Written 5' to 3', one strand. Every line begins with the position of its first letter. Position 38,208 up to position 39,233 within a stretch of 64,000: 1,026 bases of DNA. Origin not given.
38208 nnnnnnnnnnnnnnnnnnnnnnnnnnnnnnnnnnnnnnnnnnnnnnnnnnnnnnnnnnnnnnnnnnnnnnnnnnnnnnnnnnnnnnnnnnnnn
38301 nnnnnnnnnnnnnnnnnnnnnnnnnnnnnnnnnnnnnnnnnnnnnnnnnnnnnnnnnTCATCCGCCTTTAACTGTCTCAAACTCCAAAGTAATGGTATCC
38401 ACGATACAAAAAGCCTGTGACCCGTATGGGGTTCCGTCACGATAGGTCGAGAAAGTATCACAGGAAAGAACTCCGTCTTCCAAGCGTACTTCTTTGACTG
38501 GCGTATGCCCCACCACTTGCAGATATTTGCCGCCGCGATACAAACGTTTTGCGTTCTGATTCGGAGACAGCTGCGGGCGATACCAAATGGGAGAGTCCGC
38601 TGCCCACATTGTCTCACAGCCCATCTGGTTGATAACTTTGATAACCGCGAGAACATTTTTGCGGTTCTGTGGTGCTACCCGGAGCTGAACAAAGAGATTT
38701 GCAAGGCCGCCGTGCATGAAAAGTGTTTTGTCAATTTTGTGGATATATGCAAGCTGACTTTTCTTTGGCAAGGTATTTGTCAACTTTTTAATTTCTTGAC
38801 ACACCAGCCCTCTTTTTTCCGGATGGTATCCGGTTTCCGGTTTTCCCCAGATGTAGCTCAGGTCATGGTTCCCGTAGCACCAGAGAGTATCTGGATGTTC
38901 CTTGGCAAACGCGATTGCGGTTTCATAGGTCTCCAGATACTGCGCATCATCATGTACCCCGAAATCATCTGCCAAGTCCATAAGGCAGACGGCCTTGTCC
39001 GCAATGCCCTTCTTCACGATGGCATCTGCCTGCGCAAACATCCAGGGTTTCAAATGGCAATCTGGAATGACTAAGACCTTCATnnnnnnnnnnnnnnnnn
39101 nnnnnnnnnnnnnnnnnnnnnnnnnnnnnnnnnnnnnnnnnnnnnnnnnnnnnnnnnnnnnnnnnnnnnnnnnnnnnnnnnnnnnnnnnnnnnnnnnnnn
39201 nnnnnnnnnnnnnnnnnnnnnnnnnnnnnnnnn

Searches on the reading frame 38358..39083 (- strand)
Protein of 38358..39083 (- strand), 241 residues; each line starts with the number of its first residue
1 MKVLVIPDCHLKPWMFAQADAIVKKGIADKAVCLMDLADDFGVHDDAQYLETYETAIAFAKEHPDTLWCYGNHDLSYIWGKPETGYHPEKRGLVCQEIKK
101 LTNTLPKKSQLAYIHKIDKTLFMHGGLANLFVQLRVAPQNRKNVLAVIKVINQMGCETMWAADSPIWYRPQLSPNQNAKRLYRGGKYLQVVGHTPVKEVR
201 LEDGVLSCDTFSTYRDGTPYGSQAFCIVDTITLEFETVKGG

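Call 3: search_protein_families(library=pfam, proteins=[window:38358-39083:-], max_evalue=0.01)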
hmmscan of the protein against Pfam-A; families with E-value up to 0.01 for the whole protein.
window:38358-39083:- (241 aa): 2 families
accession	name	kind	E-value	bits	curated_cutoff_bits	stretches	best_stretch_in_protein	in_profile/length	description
PF00149.33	Metallophos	-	1.3e-07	32.7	21.5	1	1-196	1-158/191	Calcineurin-like phosphoesterase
PF12850.12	Metallophos_2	-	0.001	19.6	27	1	1-142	1-107/154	Calcineurin-like phosphoesterase superfamily domain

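Call 4: search_protein_families(library=ncbifam, proteins=[window:38358-39083:-], max_evalue=0.01)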
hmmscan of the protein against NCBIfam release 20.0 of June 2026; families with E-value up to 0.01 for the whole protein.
window:38358-39083:- (241 aa): 1 family
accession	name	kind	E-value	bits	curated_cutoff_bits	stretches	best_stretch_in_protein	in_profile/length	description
NF008460.0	PRK11340.1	equivalog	0.0096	15.4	188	0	1-105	50-145/271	phosphodiesterase YaeI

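Call 5: search_protein_families(library=padloc, proteins=[window:38358-39083:-], max_evalue=0.01)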
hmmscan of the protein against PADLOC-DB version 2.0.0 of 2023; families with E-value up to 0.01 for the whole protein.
window:38358-39083:- (241 aa): 0 families

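Call 19: search_solved_structures(query=window:38358-39083:-, max_evalue=1, show_alignments=2)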
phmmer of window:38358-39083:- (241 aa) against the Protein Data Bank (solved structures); distinct sequences matched with E-value up to 1: 2.
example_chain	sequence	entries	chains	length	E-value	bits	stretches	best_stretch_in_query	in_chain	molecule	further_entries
9djw_0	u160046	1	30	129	0.2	14.1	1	152-218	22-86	Antigen receptor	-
2coq_A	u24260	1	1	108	0.54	12.7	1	151-213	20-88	new antigen receptor variable domain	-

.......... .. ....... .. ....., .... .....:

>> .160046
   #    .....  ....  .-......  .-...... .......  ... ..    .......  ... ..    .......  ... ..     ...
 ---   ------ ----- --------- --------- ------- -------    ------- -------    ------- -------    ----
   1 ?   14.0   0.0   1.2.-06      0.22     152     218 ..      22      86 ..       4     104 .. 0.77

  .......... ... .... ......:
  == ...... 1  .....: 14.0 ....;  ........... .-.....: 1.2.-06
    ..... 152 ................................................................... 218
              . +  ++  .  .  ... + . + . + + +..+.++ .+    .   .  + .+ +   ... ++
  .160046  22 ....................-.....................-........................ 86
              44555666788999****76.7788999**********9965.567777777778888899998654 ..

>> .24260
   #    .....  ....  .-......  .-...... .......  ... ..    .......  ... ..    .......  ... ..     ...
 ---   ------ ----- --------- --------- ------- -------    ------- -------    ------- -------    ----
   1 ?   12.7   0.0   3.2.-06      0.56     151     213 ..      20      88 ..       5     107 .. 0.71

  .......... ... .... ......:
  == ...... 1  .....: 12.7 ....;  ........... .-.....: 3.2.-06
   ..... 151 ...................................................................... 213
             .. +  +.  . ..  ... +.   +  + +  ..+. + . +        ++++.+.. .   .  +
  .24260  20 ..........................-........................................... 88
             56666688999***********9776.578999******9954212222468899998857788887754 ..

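Call 20: find_homologous_proteins(query=window:38358-39083:-)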
Query window:38358-39083:- (241 aa): 1992 proteins with E <= 0.001 among 2187 candidates; the best 120 are listed.
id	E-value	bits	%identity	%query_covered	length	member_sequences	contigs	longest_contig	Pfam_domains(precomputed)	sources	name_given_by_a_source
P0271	4.5e-158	542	95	100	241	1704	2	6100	PF00149.34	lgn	-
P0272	8.5e-158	541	95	100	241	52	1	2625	PF00149.34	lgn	-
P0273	2.5e-156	536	99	95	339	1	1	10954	PF00149.34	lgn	-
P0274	1.5e-155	534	94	99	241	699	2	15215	PF00149.34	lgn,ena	-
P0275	2.5e-144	497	87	99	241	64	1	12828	PF00149.34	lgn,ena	-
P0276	6.4e-141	486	85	99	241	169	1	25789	PF00149.34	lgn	-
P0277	6.2e-123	427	93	80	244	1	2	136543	PF00149.34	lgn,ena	-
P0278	7.3e-116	404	85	82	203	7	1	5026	-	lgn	-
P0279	2.2e-112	392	86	78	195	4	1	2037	PF00149.34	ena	-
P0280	3.5e-110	385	93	72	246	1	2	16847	PF00149.34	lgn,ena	-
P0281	3.9e-108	378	66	100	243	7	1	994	PF00149.34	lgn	-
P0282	3.3e-106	372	65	100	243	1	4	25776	PF00149.34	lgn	-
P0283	4.4e-106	372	67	99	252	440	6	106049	PF00149.34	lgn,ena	-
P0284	1.2e-104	367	65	100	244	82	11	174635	PF00149.34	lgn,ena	-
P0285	3.3e-102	359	92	68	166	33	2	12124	PF00149.34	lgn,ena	-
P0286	3.3e-102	359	87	71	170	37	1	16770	PF00149.34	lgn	-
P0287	4.5e-102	359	65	100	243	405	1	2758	PF00149.34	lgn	-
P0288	8.5e-102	358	65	98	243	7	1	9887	PF00149.34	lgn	-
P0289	7.9e-101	355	96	66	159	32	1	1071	PF00149.34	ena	-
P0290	3.0e-100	353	65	99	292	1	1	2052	PF00149.34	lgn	-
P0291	3.0e-99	349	63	100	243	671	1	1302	PF00149.34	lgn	-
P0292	3.9e-94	333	97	61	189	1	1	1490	PF00149.34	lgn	-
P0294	3.4e-92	326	87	66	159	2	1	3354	PF00149.34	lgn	-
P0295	7.3e-90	319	58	100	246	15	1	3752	PF00149.34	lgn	-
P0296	2.8e-89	317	65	87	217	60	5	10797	PF00149.34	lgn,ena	-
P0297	2.2e-87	310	92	59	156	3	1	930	PF00149.34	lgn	-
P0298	3.1e-87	310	57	100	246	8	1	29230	PF00149.34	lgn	-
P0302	1.2e-79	285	53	98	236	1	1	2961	PF00149.34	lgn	-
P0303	5.9e-78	280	51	99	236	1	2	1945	PF00149.34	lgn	-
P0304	1.1e-77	279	52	98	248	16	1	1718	PF00149.34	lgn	-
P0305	2.8e-77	277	53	99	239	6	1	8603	PF00149.34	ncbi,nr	ncbi:MAG: metallophosphoesterase [Firmicutes bacterium]|nr:metallophosphoesterase [Bacillota bacteri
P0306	1.1e-76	275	52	98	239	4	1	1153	PF00149.34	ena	-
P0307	3.4e-76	274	50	99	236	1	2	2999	PF00149.34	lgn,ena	-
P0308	4.0e-76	274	52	99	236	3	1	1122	PF00149.34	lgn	-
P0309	5.1e-76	273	52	99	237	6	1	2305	PF00149.34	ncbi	-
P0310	6.7e-76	273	50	99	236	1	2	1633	PF00149.34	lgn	-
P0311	7.1e-76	273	50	98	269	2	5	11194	PF00149.34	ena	-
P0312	1.0e-75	272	53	97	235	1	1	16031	PF00149.34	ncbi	-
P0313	1.4e-75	272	54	100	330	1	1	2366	PF00149.34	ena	-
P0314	2.6e-75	271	51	99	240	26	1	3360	PF00149.34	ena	-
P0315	3.1e-75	271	52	100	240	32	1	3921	PF00149.34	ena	-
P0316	4.5e-75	270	51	99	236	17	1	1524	PF00149.34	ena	-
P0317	5.3e-75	270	49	99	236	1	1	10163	PF00149.34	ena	-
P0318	6.2e-75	270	51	100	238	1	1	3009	PF12850.13,PF00149.34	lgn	-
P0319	6.6e-75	270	51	99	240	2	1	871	PF00149.34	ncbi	-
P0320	6.8e-75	270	52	99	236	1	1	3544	PF00149.34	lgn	-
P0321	1.0e-74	269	52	95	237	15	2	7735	PF00149.34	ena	-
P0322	1.1e-74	269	52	99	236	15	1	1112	PF00149.34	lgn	-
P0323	1.1e-74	269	51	99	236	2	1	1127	PF00149.34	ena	-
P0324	1.4e-74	269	49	99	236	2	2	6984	PF00149.34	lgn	-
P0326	1.8e-74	268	50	99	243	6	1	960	PF00149.34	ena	-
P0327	1.9e-74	268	49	99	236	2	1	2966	PF00149.34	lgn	-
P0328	2.5e-74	268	48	99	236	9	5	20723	PF00149.34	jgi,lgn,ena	jgi:hypothetical protein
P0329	3.1e-74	267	51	99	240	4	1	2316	PF00149.34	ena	-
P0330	3.3e-74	267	51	99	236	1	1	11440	PF00149.34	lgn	-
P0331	3.3e-74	267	50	99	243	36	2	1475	PF00149.34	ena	-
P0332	3.7e-74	267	50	100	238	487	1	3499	PF00149.34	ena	-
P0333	4.0e-74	267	51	99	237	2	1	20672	PF00149.34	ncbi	-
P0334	4.6e-74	267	50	99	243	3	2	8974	PF00149.34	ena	-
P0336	5.3e-74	267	52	100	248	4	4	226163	PF00149.34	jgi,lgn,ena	-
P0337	5.3e-74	267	48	99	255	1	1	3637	PF00149.34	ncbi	-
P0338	5.4e-74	267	51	99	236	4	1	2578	PF00149.34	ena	-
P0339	6.1e-74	266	51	99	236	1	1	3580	PF00149.34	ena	-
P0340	7.6e-74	266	51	99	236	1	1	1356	PF00149.34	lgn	-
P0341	9.3e-74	266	50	99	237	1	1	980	PF00149.34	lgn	-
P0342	1.2e-73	266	49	99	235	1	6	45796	PF00149.34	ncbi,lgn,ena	-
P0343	1.3e-73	265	51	100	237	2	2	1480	PF00149.34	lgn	-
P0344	1.4e-73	265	51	99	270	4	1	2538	PF00149.34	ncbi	-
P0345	1.8e-73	265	52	98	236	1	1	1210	PF00149.34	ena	-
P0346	2.1e-73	265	50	99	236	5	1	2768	PF00149.34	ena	-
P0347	2.2e-73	265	51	99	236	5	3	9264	PF00149.34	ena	-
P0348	2.4e-73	265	51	99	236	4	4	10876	PF00149.34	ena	-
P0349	2.6e-73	264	50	100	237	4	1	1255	PF00149.34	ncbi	-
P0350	2.8e-73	264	51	98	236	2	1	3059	PF00149.34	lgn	-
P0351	2.9e-73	264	51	99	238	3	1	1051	PF00149.34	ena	-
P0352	2.9e-73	264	50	99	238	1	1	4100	PF00149.34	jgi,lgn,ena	-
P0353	3.0e-73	264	50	98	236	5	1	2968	PF00149.34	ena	-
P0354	3.7e-73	264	51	99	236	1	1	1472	PF00149.34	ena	-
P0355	4.7e-73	264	51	99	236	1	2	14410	PF00149.34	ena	-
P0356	4.7e-73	264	49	99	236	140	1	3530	PF00149.34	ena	-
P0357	5.8e-73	263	50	99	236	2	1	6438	PF00149.34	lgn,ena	-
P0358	6.2e-73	263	48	99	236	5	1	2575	PF00149.34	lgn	-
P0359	6.5e-73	263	51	98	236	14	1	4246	PF00149.34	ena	-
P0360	6.7e-73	263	50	99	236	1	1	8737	PF00149.34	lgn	-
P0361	7.0e-73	263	49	99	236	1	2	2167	PF00149.34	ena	-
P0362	7.1e-73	263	50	99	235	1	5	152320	PF00149.34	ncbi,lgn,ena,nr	ncbi:MAG: metallophosphoesterase [Lachnospiraceae bacterium]|nr:metallophosphoesterase [Lachnospirac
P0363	8.0e-73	263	50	99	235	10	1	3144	PF00149.34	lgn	-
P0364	8.4e-73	263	48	99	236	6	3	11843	PF00149.34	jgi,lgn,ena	-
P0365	8.5e-73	263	52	96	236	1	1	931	PF00149.34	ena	-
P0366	8.5e-73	263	51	99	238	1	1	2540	PF00149.34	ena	-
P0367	9.9e-73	263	51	98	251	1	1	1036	PF00149.34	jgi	jgi:hypothetical protein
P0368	9.9e-73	262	49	99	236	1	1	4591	PF00149.34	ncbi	-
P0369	1.1e-72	262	50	100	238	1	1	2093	PF00149.34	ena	-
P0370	1.1e-72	262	52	99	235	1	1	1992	PF00149.34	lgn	-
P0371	1.1e-72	262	51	96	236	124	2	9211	PF00149.34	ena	-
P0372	1.2e-72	262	50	100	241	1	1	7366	PF00149.34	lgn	-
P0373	1.3e-72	262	48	99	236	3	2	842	PF00149.34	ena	-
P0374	1.4e-72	262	50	100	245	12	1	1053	PF00149.34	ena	-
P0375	1.5e-72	262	49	99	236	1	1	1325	PF00149.34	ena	-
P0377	1.5e-72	262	50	99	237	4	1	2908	PF00149.34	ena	-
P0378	1.5e-72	262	49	98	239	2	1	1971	PF00149.34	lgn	-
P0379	1.6e-72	262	49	100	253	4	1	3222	PF00149.34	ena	-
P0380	1.7e-72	262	50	99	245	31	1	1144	PF00149.34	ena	-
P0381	1.9e-72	262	50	97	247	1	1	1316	PF00149.34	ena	-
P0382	2.0e-72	262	50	99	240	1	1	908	PF00149.34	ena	-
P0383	2.2e-72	261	50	99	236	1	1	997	PF00149.34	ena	-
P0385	2.2e-72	261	50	99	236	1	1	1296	PF00149.34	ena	-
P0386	2.2e-72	261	50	98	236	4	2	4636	PF00149.34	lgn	-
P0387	2.2e-72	261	49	99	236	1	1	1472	PF00149.34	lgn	-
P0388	2.3e-72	261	51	98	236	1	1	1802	PF00149.34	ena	-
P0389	2.4e-72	261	53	99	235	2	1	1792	PF00149.34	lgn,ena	-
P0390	2.4e-72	261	52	99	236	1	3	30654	PF00149.34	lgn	-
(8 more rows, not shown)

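Call 21: find_encoding_contigs(protein=P0284, flank=5000, max_places=4)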
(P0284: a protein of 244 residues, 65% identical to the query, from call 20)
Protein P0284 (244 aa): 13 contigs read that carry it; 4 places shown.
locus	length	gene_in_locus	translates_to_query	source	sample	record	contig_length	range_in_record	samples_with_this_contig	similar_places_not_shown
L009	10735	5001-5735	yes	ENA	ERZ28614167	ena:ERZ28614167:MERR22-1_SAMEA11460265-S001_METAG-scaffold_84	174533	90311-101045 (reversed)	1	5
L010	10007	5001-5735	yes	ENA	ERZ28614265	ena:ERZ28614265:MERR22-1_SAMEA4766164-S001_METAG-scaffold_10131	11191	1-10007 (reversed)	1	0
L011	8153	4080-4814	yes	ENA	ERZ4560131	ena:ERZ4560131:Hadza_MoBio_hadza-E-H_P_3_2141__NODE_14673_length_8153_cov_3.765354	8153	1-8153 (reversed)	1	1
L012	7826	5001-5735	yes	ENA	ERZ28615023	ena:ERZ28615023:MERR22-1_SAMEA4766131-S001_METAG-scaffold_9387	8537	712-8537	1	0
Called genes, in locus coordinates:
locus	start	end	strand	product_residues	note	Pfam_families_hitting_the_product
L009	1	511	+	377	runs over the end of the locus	PF13421:Band_7_1, PF01145:Band_7 (weak), PF17032:Zn_ribbon_15 (faint), PF12773:DZR, PF13240:Zn_Ribbon_1 (weak), PF13248:Zn_ribbon_3 (weak), PF24460:DUF7575 (faint)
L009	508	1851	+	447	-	PF13428:TPR_14 (faint), PF14559:TPR_19 (faint), PF08305:NPCBM (weak)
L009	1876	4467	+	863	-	-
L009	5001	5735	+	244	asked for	PF00149:Metallophos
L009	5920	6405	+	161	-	-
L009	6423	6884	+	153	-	PF08837:DUF1810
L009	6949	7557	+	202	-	-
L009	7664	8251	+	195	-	-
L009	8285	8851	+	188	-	-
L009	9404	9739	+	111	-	-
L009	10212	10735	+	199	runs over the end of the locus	-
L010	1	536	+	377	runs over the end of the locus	PF13421:Band_7_1, PF01145:Band_7 (weak), PF17032:Zn_ribbon_15 (faint), PF12773:DZR, PF13240:Zn_Ribbon_1 (weak), PF13248:Zn_ribbon_3 (weak), PF24460:DUF7575 (faint)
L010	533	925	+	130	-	-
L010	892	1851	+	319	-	-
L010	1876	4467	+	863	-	-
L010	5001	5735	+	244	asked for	PF00149:Metallophos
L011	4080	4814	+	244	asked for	PF00149:Metallophos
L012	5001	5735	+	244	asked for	PF00149:Metallophos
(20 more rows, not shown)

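Call 22: find_encoding_contigs(protein=P0336, flank=5000, max_places=3)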
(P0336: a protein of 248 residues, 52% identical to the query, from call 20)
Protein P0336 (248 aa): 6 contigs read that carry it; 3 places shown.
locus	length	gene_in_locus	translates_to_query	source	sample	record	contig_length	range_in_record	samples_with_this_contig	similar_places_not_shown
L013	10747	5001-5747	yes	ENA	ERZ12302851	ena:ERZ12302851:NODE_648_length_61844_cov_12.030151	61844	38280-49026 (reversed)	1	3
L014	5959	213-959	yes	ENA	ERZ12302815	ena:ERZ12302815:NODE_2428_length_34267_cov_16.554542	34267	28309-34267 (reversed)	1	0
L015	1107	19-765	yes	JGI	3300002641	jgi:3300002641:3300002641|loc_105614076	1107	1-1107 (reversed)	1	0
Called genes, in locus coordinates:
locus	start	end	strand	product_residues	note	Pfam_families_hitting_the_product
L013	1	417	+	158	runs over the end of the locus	-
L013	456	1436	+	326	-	PF00226:DnaJ, PF14559:TPR_19 (faint), PF07719:TPR_2 (faint), PF13428:TPR_14 (faint), PF13431:TPR_17 (faint), PF13181:TPR_8 (faint)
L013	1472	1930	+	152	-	-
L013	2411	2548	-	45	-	-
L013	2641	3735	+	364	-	-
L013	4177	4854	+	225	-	PF00302:CAT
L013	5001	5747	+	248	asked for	PF00149:Metallophos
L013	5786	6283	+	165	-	-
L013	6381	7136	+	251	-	PF09359:VTC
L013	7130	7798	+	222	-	PF16316:DUF4956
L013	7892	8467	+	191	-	PF04542:Sigma70_r2, PF08281:Sigma70_r4_2, PF04545:Sigma70_r4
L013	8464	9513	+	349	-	PF23750:RsgI_M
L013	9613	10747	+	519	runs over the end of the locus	PF09820:AAA-ATPase_like, PF08011:PDDEXK_9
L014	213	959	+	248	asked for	PF00149:Metallophos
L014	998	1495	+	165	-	-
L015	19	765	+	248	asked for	PF00149:Metallophos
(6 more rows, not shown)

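Call 23: find_encoding_contigs(protein=P0362, flank=5000, max_places=3)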
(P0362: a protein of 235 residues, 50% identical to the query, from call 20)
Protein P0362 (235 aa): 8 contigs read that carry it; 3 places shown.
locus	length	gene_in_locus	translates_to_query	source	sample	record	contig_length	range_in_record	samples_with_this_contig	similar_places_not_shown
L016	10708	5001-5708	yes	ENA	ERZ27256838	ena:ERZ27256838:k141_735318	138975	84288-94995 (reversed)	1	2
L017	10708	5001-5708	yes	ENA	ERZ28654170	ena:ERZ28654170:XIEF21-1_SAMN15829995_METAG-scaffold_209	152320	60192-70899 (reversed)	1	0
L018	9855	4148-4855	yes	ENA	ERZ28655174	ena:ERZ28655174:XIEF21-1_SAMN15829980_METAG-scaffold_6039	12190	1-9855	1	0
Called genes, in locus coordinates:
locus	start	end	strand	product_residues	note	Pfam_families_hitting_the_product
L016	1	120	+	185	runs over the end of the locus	-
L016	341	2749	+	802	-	PF00933:Glyco_hydro_3, PF01915:Glyco_hydro_3_C, PF14310:Fn3-like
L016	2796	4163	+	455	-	PF13347:MFS_2, PF07690:MFS_1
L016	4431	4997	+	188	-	-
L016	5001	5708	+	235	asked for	PF00149:Metallophos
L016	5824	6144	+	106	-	PF13560:HTH_31, PF01381:HTH_3 (weak)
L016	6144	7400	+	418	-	PF07804:HipA_C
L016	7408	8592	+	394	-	PF22624:AASDHPPT_N (weak), PF01648:ACPS, PF00583:Acetyltransf_1, PF13508:Acetyltransf_7 (faint), PF13673:Acetyltransf_10 (weak)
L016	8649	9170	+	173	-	PF00857:Isochorismatase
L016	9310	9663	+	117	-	PF01978:TrmB (faint), PF01022:HTH_5, PF01047:MarR (weak), PF12840:HTH_20 (weak), PF08279:HTH_11 (weak)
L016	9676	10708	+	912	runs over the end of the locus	PF00037:Fer4 (weak), PF14691:Fer4_20, PF01266:DAO, PF01946:Thi4 (weak), PF07992:Pyr_redox_2, PF12831:FAD_oxidored (weak), PF13450:NAD_binding_8, PF13738:Pyr_redox_3 (weak), +7 more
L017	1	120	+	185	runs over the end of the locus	-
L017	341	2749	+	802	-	PF00933:Glyco_hydro_3, PF01915:Glyco_hydro_3_C, PF14310:Fn3-like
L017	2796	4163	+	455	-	PF13347:MFS_2, PF07690:MFS_1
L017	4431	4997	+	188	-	-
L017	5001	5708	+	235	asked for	PF00149:Metallophos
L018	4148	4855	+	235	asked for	PF00149:Metallophos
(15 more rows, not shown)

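Call 37: find_related_loci(query=A2, collection=metagenome_contigs, flank=5000)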
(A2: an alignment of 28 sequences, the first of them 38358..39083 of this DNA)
Query A2 (241 aa) in metagenome_contigs; peptide patterns used: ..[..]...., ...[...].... (x = any residue, [..] = any of these).
600 stretches matched a pattern (row limit reached: there are more); 487 encode a relative of the query (tblastn E <= 1e-3); the best 80 are kept; 80 distinct loci.
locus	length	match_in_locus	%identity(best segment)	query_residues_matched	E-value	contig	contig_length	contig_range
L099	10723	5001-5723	100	1-241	1e-166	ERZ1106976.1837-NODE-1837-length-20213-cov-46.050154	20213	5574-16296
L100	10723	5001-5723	100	1-241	1e-166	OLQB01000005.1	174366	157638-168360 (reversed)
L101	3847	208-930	100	1-241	8e-173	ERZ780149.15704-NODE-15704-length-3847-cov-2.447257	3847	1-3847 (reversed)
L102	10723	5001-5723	99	1-241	4e-166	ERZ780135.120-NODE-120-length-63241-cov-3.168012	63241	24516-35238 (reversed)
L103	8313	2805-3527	96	1-241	3e-161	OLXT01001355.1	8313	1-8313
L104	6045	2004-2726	96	1-241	7e-162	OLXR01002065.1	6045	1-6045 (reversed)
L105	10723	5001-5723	95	1-241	5e-160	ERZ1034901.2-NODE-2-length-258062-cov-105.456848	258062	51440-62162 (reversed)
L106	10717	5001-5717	94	1-239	6e-158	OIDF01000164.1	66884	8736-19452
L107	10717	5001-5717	93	1-239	3e-156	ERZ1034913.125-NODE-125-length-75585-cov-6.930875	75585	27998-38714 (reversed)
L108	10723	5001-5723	93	1-241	7e-156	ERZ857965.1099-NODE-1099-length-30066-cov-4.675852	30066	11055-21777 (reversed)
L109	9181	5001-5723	90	1-241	2e-151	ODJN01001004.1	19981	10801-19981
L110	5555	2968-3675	89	1-241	3e-150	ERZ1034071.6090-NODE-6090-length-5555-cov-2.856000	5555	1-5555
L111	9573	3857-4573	87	1-239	4e-149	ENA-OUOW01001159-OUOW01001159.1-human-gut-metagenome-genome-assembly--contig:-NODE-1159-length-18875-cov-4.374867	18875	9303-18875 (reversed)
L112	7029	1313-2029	88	1-239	8e-149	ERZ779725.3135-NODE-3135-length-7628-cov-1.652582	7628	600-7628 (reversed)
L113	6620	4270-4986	87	1-239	9e-149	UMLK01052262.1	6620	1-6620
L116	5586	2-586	87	47-241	3e-117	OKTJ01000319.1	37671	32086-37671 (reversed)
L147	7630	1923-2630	50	1-239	3e-76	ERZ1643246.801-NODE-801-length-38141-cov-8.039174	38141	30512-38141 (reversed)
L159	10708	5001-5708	48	1-239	4e-75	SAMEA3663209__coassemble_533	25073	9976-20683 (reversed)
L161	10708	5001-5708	48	1-239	4e-75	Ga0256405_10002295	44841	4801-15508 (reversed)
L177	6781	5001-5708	48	1-239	2e-73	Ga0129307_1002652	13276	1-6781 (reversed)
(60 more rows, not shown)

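Call 56: predict_structure(alignment_id=A2)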
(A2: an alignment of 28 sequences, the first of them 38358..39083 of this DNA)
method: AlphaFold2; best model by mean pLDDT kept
length: 241 residues; sequences in the alignment: 28
mean_pLDDT: 93.3   pTM: 0.92
mean pLDDT of the five models: 93.3, 93.1, 93.0, 92.7, 91.5
residues with pLDDT >= 90: 204; 70-90: 27; 50-70: 10; < 50: 0
segments of 3 or more residues with pLDDT < 50: none
pLDDT, mean of each block of 10 residues (from residue 1): 96 96 97 92 83 98 98 96 90 97 98 98 96 97 98 97 94 67 91 94 93 89 97 92 51
secondary structure, 60 per line:
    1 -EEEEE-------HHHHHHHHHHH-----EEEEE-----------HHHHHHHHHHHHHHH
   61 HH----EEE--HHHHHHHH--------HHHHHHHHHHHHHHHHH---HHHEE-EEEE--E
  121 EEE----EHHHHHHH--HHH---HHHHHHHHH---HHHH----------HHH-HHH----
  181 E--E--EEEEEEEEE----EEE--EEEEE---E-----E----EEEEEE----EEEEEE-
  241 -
elements in order: E2-6 H14-24 E30-34 H46-62 E67-69 H72-79 H88-104 E114-117 E120-123 H129-135 H144-152 H156-159 E187-195 E200-202 E205-209 E224-229 E234-239
